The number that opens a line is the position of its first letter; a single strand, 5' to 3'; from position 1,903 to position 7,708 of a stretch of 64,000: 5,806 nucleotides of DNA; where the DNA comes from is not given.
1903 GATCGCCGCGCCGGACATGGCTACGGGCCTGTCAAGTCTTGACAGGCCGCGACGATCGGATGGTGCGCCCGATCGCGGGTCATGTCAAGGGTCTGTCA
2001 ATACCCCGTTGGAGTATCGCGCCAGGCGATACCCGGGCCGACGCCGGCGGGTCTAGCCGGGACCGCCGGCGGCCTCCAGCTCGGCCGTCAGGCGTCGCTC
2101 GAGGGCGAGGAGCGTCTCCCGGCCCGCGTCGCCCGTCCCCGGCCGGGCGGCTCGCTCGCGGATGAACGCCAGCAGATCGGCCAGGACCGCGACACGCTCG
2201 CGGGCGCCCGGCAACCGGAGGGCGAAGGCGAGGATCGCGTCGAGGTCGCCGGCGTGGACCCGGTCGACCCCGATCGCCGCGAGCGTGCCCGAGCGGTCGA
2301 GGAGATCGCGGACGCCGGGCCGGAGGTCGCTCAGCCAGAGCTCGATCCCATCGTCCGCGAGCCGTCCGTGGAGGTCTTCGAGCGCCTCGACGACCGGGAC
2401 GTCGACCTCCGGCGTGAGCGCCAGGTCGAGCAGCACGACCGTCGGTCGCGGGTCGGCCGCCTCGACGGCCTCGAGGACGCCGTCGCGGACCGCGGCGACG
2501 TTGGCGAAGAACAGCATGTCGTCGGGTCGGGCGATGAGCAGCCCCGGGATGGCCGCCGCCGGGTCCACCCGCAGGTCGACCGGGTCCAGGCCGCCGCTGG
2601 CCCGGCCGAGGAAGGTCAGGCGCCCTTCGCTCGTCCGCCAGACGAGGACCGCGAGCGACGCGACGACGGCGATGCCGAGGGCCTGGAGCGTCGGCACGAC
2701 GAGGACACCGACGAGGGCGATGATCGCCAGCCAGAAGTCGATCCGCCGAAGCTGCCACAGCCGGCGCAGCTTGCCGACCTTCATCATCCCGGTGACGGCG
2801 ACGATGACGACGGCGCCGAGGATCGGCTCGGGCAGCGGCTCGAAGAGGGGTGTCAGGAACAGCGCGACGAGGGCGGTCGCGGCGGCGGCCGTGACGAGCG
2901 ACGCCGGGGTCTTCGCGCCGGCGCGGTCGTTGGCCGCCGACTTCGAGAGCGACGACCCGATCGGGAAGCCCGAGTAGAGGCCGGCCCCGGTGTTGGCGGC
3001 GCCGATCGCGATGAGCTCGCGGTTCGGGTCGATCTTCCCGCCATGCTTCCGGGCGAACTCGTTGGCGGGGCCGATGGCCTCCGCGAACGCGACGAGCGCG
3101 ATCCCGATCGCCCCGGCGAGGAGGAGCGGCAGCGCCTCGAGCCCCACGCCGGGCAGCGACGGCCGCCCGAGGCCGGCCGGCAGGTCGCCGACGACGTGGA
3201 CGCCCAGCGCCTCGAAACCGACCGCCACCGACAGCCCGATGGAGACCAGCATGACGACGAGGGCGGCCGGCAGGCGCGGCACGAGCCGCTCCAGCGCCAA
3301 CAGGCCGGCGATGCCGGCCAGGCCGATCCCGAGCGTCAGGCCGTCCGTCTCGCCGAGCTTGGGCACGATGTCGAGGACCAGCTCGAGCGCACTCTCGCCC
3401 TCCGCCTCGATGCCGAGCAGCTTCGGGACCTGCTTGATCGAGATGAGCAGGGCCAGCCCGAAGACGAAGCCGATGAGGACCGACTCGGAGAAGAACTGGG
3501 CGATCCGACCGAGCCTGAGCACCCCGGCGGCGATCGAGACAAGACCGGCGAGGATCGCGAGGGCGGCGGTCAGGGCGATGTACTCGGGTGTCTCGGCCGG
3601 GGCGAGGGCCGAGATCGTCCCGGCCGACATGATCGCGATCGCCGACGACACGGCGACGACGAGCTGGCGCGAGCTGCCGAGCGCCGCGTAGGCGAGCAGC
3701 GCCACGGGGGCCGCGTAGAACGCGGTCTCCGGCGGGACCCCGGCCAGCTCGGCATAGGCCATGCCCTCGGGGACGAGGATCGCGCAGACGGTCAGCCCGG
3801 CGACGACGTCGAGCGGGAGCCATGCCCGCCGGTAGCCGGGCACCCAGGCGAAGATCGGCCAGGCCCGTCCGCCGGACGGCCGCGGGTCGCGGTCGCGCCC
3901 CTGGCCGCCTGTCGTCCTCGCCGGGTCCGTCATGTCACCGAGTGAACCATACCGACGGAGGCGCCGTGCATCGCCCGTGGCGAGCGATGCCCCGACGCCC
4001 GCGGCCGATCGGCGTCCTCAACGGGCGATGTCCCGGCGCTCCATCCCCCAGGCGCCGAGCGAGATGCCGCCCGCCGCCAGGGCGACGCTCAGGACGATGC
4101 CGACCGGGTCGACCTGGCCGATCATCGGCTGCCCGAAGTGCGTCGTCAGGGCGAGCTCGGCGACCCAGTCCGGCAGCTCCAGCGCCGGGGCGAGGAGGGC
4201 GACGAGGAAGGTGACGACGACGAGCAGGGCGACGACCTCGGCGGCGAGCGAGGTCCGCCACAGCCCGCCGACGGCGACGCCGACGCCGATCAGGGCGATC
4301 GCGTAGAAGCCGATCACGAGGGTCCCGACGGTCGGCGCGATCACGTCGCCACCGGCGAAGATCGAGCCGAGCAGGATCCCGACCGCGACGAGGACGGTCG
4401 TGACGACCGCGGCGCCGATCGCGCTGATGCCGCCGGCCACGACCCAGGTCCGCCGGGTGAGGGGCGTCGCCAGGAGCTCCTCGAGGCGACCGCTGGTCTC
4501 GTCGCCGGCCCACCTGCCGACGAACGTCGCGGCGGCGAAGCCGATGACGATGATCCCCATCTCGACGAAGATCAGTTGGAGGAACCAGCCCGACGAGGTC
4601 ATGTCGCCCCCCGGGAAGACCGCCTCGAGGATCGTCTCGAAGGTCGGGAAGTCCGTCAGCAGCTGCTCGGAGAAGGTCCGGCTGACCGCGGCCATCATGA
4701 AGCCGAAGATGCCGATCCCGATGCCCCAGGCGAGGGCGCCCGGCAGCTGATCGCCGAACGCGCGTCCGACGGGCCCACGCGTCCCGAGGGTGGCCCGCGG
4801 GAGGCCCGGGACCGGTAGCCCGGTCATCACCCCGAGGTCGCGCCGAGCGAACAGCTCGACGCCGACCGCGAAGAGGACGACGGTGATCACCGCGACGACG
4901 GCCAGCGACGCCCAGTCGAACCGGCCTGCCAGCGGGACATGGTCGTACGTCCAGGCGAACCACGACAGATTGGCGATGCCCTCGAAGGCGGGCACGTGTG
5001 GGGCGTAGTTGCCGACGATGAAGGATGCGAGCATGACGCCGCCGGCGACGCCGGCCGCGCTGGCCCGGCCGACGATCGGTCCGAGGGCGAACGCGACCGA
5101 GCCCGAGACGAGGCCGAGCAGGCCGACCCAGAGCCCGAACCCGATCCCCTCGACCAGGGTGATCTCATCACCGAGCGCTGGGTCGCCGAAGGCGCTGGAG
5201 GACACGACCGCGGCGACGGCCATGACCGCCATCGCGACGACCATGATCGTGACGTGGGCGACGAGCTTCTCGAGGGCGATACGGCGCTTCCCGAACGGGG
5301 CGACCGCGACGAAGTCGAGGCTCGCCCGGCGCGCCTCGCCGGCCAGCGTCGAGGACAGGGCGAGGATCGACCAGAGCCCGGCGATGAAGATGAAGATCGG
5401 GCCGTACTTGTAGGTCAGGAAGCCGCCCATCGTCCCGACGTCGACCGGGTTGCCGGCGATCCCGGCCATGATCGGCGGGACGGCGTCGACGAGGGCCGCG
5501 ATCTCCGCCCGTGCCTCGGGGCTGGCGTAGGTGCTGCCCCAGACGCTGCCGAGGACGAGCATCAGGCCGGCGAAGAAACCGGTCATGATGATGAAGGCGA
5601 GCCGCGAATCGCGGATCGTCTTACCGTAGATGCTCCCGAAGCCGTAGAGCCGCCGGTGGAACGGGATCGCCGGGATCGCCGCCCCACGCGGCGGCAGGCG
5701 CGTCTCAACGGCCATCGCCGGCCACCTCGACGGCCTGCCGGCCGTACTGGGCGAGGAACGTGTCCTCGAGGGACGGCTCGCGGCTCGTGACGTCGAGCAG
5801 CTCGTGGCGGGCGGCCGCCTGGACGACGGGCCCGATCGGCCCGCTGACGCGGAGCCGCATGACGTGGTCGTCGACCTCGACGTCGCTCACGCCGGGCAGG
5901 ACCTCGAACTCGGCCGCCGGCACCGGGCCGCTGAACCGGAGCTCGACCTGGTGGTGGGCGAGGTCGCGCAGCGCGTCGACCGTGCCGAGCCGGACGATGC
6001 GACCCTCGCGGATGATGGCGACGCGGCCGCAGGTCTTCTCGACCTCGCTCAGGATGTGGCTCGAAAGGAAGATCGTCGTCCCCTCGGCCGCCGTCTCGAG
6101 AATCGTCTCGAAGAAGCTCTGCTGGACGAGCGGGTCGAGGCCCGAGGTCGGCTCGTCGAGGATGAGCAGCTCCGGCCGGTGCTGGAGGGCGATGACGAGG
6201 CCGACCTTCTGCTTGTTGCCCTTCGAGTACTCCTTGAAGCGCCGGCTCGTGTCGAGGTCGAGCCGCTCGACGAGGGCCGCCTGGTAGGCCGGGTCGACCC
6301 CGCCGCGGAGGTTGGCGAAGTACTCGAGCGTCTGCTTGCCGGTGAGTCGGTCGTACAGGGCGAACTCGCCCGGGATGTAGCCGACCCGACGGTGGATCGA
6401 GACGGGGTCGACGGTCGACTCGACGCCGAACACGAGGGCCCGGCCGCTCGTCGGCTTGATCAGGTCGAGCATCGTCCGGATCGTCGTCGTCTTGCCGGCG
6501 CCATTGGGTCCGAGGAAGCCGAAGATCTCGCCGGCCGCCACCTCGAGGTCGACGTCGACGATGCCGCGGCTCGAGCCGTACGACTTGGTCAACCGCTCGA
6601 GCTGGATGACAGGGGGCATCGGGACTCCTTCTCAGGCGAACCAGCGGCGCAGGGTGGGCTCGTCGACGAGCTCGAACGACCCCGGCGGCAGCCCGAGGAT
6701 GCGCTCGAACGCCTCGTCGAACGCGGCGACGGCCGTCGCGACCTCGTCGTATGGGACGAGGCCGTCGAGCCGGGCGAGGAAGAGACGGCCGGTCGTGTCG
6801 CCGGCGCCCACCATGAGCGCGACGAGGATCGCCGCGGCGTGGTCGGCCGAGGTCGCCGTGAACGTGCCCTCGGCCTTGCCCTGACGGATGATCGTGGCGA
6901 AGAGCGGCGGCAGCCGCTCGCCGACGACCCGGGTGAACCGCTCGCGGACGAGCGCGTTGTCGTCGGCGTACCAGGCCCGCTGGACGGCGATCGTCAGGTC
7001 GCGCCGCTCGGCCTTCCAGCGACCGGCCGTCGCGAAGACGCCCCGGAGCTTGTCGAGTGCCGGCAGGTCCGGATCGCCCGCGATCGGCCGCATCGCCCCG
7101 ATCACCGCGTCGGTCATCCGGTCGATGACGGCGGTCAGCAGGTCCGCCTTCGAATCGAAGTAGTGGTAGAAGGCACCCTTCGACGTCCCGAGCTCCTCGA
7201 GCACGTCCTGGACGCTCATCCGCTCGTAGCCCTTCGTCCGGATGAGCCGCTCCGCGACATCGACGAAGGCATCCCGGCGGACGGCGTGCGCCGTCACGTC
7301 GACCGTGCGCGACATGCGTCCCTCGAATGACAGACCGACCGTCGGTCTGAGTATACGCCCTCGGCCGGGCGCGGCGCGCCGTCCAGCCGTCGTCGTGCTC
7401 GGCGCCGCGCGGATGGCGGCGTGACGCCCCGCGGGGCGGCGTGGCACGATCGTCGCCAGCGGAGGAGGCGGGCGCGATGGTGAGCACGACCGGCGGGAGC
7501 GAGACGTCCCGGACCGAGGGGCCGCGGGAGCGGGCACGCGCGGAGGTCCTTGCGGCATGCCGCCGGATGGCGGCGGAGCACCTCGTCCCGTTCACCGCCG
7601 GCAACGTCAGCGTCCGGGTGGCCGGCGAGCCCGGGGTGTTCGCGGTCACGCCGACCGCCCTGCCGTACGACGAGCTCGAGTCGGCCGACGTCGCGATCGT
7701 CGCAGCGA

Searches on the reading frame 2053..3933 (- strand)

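Call 68: search_protein_families(library=pfam, proteins=[window:2053-3933:-], max_evalue=0.00001)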
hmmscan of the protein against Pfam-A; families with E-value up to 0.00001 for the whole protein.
window:2053-3933:- (626 aa): 2 families
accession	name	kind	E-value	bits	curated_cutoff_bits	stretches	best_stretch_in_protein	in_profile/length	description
PF00916.26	Sulfate_transp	-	3.6e-86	289.8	23.2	1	41-405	3-379/380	Sulfate permease family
PF01740.26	STAS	-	5.3e-10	39.5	22.6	1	461-554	6-97/106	STAS domain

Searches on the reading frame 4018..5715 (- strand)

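Call 68: search_protein_families(library=pfam, proteins=[window:4018-5715:-], max_evalue=0.00001)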
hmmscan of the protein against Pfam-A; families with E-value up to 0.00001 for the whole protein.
window:4018-5715:- (565 aa): 1 family
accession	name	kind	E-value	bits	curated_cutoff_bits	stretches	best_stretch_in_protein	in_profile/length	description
PF12679.13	ABC2_membrane_2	-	2.5e-13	50.4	27.2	2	56-294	28-283/283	ABC-2 family transporter protein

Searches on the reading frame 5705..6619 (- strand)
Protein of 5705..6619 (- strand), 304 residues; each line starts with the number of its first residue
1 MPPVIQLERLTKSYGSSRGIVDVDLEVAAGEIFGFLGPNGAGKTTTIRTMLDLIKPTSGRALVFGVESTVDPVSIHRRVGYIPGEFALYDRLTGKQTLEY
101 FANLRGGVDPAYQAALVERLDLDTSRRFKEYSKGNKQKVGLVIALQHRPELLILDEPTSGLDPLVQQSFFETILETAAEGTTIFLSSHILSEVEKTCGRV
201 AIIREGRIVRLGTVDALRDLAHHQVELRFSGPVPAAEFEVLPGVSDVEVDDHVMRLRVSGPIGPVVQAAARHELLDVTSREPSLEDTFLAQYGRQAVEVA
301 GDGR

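Call 68: search_protein_families(library=pfam, proteins=[window:5705-6619:-], max_evalue=0.00001)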
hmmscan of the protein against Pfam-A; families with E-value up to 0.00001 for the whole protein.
window:5705-6619:- (304 aa): 2 families
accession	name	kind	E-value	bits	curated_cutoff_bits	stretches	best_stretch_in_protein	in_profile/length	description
PF00005.33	ABC_tran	-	3.6e-23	83.1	25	1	22-159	3-137/137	ABC transporter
PF13304.12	AAA_21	-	2.4e-15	57.8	27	1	126-191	233-301/304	AAA domain, putative AbiEii toxin, Type IV TA system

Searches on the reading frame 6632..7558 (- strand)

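Call 68: search_protein_families(library=pfam, proteins=[window:6632-7558:-], max_evalue=0.00001)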
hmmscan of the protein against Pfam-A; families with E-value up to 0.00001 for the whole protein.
window:6632-7558:- (308 aa): 1 family
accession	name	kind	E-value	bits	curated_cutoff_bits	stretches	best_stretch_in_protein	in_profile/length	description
PF00440.29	TetR_N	-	1.2e-15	57.4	24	1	99-144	2-47/47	Bacterial regulatory proteins, tetR family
